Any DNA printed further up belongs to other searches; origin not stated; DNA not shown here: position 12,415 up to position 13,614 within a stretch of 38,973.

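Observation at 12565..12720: ABC ATPase carrying a C-terminal AbrB/SpoVT/MazE-like DNA-binding-type domain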

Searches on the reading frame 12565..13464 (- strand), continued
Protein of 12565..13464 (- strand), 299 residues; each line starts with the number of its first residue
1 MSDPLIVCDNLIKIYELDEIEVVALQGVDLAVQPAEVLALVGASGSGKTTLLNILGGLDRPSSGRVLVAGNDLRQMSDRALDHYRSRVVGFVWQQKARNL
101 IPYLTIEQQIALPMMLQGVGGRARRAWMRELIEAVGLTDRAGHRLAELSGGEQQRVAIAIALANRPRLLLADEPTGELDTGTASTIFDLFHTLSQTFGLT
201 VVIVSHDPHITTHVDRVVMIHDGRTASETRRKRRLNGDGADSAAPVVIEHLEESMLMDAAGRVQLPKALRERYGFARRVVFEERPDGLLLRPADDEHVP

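Call 17: find_encoding_contigs(protein=P0101, flank=8000, max_places=2)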
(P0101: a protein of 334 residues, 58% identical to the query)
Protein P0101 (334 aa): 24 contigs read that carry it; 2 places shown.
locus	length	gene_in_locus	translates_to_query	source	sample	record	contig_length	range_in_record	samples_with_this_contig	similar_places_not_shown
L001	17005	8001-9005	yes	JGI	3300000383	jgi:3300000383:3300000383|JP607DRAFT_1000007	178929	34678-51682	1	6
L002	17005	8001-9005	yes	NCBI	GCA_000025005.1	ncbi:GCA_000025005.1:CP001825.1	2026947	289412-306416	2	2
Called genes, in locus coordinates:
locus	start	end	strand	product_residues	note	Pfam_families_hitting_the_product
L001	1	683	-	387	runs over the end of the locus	PF01547:SBP_bac_1, PF13416:SBP_bac_8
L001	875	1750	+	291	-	PF00248:Aldo_ket_red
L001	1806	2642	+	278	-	PF01261:AP_endonuc_2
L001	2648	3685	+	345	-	PF01408:GFO_IDH_MocA, PF02894:GFO_IDH_MocA_C, PF22725:GFO_IDH_MocA_C3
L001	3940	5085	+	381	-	PF00364:Biotin_lipoyl (faint), PF25917:BSH_RND (weak), PF25973:BSH_CzcB (weak), PF25967:RND-MFP_C (weak), PF25975:CzcB_C, PF25989:YknX_C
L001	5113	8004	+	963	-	PF12704:MacB_PCD (faint), PF02687:FtsX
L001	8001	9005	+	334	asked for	PF02463:SMC_N (faint), PF00005:ABC_tran, PF13304:AAA_21 (faint)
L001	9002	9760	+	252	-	PF00005:ABC_tran, PF13304:AAA_21 (faint)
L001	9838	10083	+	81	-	-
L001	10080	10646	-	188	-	PF13473:Cupredoxin_1, PF00127:Copper-bind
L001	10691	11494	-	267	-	PF14451:Ub-Mut7C, PF01927:Mut7-C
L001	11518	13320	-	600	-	PF00664:ABC_membrane, PF13401:AAA_22 (faint), PF00005:ABC_tran, PF02463:SMC_N (faint), PF13191:AAA_16 (faint)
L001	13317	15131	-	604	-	PF00664:ABC_membrane, PF00005:ABC_tran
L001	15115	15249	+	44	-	-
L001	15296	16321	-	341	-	PF01545:Cation_efflux, PF16916:ZT_dimer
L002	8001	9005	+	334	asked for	PF02463:SMC_N (faint), PF00005:ABC_tran, PF13304:AAA_21 (faint)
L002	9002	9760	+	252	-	PF00005:ABC_tran, PF13304:AAA_21 (faint)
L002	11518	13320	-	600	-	PF00664:ABC_membrane, PF13401:AAA_22 (faint), PF00005:ABC_tran, PF13191:AAA_16 (faint), PF02463:SMC_N (weak)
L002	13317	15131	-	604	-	PF00664:ABC_membrane, PF00005:ABC_tran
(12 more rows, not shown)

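Call 23: predict_structure(alignment_id=A3)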
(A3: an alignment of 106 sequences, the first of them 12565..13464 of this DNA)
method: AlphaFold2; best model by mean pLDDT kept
length: 299 residues; sequences in the alignment: 106
mean_pLDDT: 85.4   pTM: 0.80
mean pLDDT of the five models: 85.4, 85.0, 84.6, 83.3, 81.2
residues with pLDDT >= 90: 155; 70-90: 106; 50-70: 25; < 50: 13
segments of 3 or more residues with pLDDT < 50: 235-242, 245-247
pLDDT, mean of each block of 10 residues (from residue 1): 86 91 89 94 87 95 95 95 94 72 93 94 97 97 91 93 96 74 89 95 87 87 77 52 52 72 75 83 88 68
secondary structure, 60 per line:
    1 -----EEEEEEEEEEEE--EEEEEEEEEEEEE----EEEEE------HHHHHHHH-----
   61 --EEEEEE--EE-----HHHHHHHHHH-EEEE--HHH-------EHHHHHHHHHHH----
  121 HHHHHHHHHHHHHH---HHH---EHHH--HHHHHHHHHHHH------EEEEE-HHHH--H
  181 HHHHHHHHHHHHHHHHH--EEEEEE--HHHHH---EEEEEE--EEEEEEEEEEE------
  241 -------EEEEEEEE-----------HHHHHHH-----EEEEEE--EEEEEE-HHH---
elements in order: E6-17 E20-32 E37-41 H48-55 E63-68 H78-87 E89-92 H106-116 H121-134 H150-161 E168-172 H174-177 H180-197 E200-205 H208-212 E216-221 E224-234 E248-255 H267-273 E279-284 E287-292

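Call 29: find_encoding_contigs(protein=P0003, flank=10000, max_places=2)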
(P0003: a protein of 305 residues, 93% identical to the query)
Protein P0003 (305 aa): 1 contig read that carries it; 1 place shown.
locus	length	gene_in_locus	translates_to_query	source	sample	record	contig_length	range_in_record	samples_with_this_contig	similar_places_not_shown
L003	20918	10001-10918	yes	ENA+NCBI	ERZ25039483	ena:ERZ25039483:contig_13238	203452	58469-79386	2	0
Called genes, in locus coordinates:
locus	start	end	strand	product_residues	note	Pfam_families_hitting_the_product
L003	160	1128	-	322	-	PF13749:HATPase_c_4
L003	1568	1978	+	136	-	PF13340:DUF4096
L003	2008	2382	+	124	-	PF01609:DDE_Tnp_1, PF13586:DDE_Tnp_1_2 (weak)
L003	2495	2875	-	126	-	PF00067:p450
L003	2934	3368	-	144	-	-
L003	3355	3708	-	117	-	-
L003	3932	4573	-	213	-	PF13378:MR_MLE_C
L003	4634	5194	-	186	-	PF02746:MR_MLE_N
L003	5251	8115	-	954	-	PF12704:MacB_PCD (faint), PF02687:FtsX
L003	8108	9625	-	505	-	PF07995:GSDH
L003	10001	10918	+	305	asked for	PF02463:SMC_N (faint), PF00005:ABC_tran, PF13304:AAA_21 (faint)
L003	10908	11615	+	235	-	PF00005:ABC_tran, PF13304:AAA_21 (faint)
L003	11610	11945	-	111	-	-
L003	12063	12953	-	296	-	PF00005:ABC_tran, PF08352:oligo_HPY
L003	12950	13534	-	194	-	PF00005:ABC_tran, PF08352:oligo_HPY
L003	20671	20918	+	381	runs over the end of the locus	PF00005:ABC_tran, PF13401:AAA_22 (faint), PF08352:oligo_HPY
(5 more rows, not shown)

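Call 30: find_encoding_contigs(protein=P0121, flank=7000, max_places=1)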
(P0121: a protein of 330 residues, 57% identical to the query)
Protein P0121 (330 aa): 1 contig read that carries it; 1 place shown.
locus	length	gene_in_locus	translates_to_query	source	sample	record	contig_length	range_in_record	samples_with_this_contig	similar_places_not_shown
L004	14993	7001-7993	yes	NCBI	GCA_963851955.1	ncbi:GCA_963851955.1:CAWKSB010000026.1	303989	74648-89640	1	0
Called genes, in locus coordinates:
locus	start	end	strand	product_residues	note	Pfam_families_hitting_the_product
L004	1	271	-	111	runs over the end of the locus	PF22666:Glyco_hydro_2_N2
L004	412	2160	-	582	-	PF16586:DUF5060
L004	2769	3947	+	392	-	PF00364:Biotin_lipoyl (faint), PF25917:BSH_RND (faint), PF25919:BSH_CusB (weak), PF25973:BSH_CzcB (weak), PF25975:CzcB_C (faint)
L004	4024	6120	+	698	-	PF02687:FtsX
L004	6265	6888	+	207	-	PF02687:FtsX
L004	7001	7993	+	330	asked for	PF00005:ABC_tran, PF13304:AAA_21 (faint)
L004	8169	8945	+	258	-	PF00005:ABC_tran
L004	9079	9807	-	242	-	PF00149:Metallophos, PF12850:Metallophos_2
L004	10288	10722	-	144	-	-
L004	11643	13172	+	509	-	PF23381:Beta-prop_IFT122_1st (faint), PF25174:Beta-prop_THOC3 (faint), PF26550:Tricorn_2nd (weak), PF26549:Tricorn_N, PF07676:PD40 (weak)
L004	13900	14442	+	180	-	-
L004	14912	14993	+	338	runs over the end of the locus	PF00400:WD40 (faint), PF23381:Beta-prop_IFT122_1st (faint), PF07676:PD40 (faint), PF25174:Beta-prop_THOC3 (faint), PF26549:Tricorn_N (faint)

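Call 31: find_encoding_contigs(protein=P0085, flank=7000, max_places=1)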
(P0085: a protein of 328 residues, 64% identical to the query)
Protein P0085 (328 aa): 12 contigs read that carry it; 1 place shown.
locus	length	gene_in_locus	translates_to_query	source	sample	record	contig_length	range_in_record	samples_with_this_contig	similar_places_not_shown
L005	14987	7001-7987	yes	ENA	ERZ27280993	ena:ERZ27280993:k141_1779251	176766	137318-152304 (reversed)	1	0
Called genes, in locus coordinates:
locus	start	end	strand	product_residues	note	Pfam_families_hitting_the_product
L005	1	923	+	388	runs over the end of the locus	PF01381:HTH_3, PF12844:HTH_19, PF13560:HTH_31, PF06114:Peptidase_M78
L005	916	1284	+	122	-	PF02452:PemK_toxin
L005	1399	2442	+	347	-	PF00962:A_deaminase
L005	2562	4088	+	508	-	PF25975:CzcB_C (weak), PF25989:YknX_C (weak)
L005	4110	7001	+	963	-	PF02687:FtsX, PF12704:MacB_PCD (weak), PF02687:FtsX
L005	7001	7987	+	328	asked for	PF02463:SMC_N (faint), PF00005:ABC_tran, PF13304:AAA_21 (faint)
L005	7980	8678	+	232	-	PF00005:ABC_tran, PF13304:AAA_21 (faint)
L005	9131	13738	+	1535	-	PF00310:GATase_2, PF04898:Glu_syn_central, PF01645:Glu_synthase, PF01493:GXGXG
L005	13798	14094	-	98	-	PF06769:YoeB_toxin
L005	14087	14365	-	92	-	PF02604:PhdYeFM_antitox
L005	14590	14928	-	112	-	PF02452:PemK_toxin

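Call 32: find_encoding_contigs(protein=P0045, flank=7000, max_places=1)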
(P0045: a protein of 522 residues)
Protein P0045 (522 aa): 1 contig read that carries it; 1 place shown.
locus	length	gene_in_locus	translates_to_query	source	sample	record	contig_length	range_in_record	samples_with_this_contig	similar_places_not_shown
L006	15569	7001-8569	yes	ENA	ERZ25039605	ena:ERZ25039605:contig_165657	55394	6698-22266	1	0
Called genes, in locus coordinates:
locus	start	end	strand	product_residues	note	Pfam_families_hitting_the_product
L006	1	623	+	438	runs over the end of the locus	PF06500:FrsA-like (weak), PF00561:Abhydrolase_1, PF12146:Hydrolase_4 (weak), PF12697:Abhydrolase_6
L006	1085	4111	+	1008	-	PF02687:FtsX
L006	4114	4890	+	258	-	-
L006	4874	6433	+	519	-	-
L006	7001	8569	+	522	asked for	PF03193:RsgA_GTPase (faint), PF00005:ABC_tran, PF02463:SMC_N (faint), PF13555:AAA_29 (faint), PF13604:AAA_30 (faint), PF13304:AAA_21 (faint), PF13401:AAA_22 (faint), PF00005:ABC_tran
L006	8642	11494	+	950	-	-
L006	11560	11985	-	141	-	PF01850:PIN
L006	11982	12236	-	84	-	PF22513:FitA-like_RHH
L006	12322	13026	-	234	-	PF05050:Methyltransf_21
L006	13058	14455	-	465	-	PF09594:GT87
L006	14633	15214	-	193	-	PF02627:CMD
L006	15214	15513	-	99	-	-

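Call 50: search_solved_structures(query=window:12565-13464:-, max_evalue=1e-30)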
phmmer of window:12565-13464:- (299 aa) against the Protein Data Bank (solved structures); distinct sequences matched with E-value up to 1e-30: 97 (the best 60 are shown).
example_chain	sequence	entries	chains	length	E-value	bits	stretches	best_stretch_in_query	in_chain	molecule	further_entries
8j5q_D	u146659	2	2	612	5.9e-62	212.8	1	4-227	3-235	Uncharacterized ABC transporter ATP-binding protein Rv1281c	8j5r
8j5s_D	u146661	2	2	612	4.2e-61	210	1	4-227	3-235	Uncharacterized ABC transporter ATP-binding protein Rv1281c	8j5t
8wd9_D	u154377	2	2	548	1.8e-57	198.1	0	19-227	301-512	Probable dipeptide-transport ATP-binding protein ABC transporter DppD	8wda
8wdb_D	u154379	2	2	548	1.4e-56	195.2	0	19-227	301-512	Probable dipeptide-transport ATP-binding protein ABC transporter DppD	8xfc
9rlc_D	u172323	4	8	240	1.1e-50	175.9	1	4-229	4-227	Lipoprotein-releasing system ATP-binding protein LolD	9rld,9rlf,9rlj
9rle_D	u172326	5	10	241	1.1e-50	175.8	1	4-229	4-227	Lipoprotein-releasing system ATP-binding protein LolD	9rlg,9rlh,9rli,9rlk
7v8l_D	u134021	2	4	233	1.1e-50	175.8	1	4-228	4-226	Lipoprotein-releasing system ATP-binding protein LolD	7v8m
7mdy_D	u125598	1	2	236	1.1e-50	175.8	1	5-230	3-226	Lipoprotein-releasing system ATP-binding protein LolD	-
7arh_F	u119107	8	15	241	1.2e-50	175.7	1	4-228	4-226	Lipoprotein-releasing system ATP-binding protein LolD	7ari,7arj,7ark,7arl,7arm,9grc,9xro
7v8i_D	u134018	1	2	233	2.9e-50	174.4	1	4-228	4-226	Lipoprotein-releasing system ATP-binding protein LolD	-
9gvk_D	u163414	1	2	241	3.2e-50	174.3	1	4-228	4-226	Lipoprotein-releasing system ATP-binding protein LolD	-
7mdx_D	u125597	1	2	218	1.1e-48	169.3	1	5-223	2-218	Lipoprotein-releasing system ATP-binding protein LolD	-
5lj9_A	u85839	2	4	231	2.8e-46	161.4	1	4-225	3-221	Macrolide export ATP-binding/permease protein MacB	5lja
5xu1_A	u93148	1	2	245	4e-46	160.9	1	5-230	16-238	ABC transporter ATP-binding protein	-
5nik_J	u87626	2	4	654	9.3e-46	159.7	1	4-239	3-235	Macrolide export ATP-binding/permease protein MacB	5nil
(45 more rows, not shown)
